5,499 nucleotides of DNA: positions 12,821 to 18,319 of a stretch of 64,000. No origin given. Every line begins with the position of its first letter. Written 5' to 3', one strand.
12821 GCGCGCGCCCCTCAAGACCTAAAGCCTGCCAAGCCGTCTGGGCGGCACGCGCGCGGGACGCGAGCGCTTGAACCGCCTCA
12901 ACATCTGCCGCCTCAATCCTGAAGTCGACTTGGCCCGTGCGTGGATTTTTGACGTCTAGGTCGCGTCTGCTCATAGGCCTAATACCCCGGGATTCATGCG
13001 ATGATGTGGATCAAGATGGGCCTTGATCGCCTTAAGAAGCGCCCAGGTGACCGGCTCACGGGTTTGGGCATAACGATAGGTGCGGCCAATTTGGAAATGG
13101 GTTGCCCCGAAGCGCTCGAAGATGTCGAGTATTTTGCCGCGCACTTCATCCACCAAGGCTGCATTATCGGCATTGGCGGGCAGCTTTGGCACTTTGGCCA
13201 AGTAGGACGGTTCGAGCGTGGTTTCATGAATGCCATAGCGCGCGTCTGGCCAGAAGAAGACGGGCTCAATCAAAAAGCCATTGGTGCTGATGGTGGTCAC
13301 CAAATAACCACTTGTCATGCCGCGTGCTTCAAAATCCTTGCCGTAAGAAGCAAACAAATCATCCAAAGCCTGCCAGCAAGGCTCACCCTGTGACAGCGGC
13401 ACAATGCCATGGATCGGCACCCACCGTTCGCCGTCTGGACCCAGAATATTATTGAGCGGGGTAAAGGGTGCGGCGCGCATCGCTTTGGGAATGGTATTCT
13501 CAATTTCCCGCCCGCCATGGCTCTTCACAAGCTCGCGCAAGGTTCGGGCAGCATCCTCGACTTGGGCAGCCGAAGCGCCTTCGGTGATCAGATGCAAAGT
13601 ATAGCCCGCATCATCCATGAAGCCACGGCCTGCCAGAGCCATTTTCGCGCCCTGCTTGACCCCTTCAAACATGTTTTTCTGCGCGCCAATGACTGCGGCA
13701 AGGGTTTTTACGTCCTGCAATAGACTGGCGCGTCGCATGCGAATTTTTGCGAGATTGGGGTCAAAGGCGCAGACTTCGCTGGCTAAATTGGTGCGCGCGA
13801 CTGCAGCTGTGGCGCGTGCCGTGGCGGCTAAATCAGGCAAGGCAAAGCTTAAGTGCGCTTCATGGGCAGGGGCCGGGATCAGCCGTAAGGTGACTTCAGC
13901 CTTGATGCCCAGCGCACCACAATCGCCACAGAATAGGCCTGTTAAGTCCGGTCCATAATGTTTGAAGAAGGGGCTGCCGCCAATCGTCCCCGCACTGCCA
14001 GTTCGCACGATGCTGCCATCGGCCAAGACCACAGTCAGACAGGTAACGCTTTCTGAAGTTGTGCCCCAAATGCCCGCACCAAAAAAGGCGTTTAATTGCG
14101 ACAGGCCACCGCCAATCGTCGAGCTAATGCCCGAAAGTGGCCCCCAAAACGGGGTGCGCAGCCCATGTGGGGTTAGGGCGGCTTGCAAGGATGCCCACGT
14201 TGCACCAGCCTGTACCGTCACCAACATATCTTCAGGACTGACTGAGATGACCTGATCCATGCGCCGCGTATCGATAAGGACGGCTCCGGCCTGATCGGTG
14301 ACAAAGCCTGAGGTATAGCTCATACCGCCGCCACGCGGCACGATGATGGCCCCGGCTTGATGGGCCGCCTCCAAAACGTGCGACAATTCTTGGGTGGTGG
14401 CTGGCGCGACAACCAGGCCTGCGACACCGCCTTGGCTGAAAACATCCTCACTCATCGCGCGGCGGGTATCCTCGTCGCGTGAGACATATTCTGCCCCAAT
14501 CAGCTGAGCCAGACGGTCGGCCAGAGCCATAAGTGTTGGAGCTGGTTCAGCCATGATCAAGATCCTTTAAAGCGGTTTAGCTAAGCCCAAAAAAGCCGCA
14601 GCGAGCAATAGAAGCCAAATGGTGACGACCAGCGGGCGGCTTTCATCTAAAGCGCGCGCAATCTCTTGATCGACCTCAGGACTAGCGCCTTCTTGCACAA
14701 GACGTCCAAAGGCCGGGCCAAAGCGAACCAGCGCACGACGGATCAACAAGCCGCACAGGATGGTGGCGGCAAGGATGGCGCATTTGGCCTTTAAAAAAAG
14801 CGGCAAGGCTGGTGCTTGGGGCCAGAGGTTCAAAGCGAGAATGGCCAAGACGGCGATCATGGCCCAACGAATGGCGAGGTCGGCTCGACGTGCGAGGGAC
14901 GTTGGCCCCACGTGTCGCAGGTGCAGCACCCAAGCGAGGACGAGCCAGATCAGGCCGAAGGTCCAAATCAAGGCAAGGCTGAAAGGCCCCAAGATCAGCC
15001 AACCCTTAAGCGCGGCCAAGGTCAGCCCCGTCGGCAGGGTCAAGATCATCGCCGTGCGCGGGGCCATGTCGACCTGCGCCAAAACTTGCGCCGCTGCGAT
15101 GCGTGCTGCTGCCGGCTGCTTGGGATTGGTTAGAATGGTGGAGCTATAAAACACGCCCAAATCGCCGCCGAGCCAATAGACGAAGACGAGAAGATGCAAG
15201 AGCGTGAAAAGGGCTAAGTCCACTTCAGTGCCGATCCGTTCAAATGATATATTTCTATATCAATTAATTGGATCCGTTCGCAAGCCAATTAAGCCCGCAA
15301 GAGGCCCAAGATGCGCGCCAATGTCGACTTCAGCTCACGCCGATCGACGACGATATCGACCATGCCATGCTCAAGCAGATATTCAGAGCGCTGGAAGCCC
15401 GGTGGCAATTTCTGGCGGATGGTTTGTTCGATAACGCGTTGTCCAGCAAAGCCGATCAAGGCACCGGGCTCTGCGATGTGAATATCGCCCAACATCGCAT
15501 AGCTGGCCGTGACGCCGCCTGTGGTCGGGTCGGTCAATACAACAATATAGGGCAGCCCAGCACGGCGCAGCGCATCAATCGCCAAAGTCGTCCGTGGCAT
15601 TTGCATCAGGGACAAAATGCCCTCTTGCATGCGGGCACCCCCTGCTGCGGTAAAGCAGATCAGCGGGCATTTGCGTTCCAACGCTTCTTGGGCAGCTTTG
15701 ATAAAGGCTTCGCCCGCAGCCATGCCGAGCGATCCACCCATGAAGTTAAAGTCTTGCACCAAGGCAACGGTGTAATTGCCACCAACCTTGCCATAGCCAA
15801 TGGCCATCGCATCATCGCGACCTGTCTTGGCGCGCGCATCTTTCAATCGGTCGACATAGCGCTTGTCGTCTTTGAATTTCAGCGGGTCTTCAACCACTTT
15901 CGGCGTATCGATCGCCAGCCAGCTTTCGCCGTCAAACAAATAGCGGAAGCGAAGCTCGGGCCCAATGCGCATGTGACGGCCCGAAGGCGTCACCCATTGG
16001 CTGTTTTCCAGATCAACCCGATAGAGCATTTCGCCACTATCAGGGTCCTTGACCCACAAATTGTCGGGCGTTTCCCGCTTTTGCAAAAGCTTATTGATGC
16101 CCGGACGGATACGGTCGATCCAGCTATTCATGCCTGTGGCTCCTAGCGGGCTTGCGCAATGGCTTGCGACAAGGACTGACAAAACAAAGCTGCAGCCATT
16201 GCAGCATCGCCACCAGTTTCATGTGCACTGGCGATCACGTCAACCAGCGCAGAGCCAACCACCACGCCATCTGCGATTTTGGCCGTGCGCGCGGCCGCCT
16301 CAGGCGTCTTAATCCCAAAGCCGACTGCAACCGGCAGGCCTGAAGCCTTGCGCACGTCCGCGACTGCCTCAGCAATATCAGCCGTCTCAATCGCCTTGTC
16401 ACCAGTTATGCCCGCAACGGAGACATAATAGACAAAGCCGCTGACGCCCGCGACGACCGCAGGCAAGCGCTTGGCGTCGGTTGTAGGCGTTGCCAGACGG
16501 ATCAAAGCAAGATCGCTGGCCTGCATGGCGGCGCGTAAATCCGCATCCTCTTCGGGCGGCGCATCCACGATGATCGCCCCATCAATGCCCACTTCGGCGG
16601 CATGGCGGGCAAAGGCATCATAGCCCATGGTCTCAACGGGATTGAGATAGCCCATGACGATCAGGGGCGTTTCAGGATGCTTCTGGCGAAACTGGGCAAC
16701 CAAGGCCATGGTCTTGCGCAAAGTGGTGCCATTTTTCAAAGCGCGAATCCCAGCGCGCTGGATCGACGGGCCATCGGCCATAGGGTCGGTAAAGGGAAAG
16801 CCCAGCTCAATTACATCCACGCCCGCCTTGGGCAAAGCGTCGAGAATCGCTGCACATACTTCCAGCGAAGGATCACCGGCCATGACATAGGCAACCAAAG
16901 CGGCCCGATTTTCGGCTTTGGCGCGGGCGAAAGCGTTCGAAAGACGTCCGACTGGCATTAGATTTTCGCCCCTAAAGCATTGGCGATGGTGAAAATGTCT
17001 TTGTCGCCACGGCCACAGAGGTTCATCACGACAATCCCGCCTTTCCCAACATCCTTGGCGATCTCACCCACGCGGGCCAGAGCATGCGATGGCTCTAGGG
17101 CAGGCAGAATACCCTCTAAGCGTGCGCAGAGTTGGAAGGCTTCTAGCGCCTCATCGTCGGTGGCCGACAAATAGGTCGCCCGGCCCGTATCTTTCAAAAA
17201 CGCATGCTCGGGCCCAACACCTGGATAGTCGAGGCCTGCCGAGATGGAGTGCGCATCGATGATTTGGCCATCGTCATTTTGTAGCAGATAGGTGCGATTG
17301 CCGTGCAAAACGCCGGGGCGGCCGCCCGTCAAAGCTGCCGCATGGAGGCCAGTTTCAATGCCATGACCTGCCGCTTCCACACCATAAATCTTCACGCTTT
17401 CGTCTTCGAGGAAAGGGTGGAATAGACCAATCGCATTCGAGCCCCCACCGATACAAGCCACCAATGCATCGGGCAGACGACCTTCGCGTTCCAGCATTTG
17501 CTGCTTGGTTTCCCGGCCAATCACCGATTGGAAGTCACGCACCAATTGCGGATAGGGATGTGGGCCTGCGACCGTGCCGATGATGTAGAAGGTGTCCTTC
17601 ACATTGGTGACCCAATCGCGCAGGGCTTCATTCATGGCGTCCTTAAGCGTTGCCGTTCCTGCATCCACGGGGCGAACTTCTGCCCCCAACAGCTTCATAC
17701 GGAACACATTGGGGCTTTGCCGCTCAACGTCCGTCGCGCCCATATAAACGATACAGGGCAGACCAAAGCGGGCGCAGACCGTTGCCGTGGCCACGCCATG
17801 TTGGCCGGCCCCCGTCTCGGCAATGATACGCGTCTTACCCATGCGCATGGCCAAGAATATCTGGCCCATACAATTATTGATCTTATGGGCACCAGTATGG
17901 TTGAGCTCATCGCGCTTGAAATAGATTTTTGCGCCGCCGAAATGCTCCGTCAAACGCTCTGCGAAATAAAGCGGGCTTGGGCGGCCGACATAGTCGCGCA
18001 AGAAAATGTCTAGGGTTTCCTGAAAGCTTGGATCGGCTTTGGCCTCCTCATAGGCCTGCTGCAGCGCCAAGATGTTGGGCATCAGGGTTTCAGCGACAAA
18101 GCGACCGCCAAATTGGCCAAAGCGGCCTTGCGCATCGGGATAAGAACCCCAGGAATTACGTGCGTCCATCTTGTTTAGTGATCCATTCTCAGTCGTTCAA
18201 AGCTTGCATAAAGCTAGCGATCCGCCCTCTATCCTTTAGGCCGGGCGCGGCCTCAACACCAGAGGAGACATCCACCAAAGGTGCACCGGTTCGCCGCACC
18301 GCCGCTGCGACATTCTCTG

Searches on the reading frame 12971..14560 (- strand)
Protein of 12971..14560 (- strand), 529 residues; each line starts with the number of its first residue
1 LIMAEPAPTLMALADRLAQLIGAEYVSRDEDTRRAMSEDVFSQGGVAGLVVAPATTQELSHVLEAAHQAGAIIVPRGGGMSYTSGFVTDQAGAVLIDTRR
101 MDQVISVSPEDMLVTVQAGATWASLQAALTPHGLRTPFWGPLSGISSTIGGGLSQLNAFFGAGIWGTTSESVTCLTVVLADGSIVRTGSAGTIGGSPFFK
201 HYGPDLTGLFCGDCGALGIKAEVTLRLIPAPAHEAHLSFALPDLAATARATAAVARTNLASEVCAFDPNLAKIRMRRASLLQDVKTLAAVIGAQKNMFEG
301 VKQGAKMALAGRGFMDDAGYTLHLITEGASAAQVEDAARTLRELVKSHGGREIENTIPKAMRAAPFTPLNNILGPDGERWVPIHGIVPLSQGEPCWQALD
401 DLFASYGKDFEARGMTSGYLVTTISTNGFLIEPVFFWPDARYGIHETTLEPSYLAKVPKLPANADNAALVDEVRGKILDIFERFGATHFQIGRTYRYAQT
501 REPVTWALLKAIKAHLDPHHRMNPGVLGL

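Call 27: search_protein_families(library=pfam, proteins=[window:12971-14560:-])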
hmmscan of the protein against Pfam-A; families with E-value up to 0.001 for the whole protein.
window:12971-14560:- (529 aa): 2 families
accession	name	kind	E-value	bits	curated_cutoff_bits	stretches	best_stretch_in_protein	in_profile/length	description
PF01565.28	FAD_binding_4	-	9.1e-32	110.1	26.4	1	49-188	3-139/139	FAD binding domain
PF02913.24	FAD-oxidase_C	-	6.8e-08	32.9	21.2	1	497-525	218-246/248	FAD linked oxidases, C-terminal domain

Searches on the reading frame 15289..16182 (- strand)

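Call 27: search_protein_families(library=pfam, proteins=[window:15289-16182:-])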
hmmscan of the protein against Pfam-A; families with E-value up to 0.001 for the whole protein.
window:15289-16182:- (297 aa): 1 family
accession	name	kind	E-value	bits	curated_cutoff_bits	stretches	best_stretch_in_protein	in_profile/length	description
PF01039.27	Carboxyl_trans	-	1.2e-18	67.5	22.3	1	113-254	30-176/493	Carboxyl transferase domain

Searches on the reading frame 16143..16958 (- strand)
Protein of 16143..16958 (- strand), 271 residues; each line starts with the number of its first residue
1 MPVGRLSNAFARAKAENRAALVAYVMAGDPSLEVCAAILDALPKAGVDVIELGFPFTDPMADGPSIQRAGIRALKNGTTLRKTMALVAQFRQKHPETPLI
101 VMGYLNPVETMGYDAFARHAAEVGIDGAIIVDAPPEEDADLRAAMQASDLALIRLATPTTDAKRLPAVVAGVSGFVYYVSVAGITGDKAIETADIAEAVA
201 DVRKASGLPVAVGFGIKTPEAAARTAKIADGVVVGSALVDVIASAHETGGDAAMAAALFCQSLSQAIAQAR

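Call 27: search_protein_families(library=pfam, proteins=[window:16143-16958:-])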
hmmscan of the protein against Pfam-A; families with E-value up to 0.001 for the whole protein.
window:16143-16958:- (271 aa): 3 families
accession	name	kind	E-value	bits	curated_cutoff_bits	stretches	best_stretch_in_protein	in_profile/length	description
PF00290.26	Trp_syntA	-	1.7e-90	302.9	27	1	10-266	1-257/259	Tryptophan synthase alpha chain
PF01884.23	PcrB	-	0.00063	19.7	23.9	0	194-239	167-212/226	PcrB family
PF00977.27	His_biosynth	-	0.00072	19.5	23.6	0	184-240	51-107/228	Histidine biosynthesis protein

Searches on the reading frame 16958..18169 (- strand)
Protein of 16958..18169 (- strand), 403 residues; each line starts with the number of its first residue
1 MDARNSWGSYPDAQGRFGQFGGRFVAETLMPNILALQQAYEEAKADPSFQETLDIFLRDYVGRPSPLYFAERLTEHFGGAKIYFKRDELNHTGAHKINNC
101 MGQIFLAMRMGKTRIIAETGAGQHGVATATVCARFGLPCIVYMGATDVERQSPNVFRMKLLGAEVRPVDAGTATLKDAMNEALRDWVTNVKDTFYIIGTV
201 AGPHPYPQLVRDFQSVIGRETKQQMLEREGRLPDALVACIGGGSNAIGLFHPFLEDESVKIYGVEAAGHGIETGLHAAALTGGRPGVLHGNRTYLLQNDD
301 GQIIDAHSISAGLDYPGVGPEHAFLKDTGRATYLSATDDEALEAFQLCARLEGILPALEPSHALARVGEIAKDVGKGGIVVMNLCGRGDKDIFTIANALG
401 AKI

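Call 27: search_protein_families(library=pfam, proteins=[window:16958-18169:-])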
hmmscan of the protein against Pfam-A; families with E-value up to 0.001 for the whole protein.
window:16958-18169:- (403 aa): 1 family
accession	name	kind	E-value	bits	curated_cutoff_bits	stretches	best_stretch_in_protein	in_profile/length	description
PF00291.31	PALP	-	2.2e-42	145.9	35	1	62-386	5-295/295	Pyridoxal-phosphate dependent enzyme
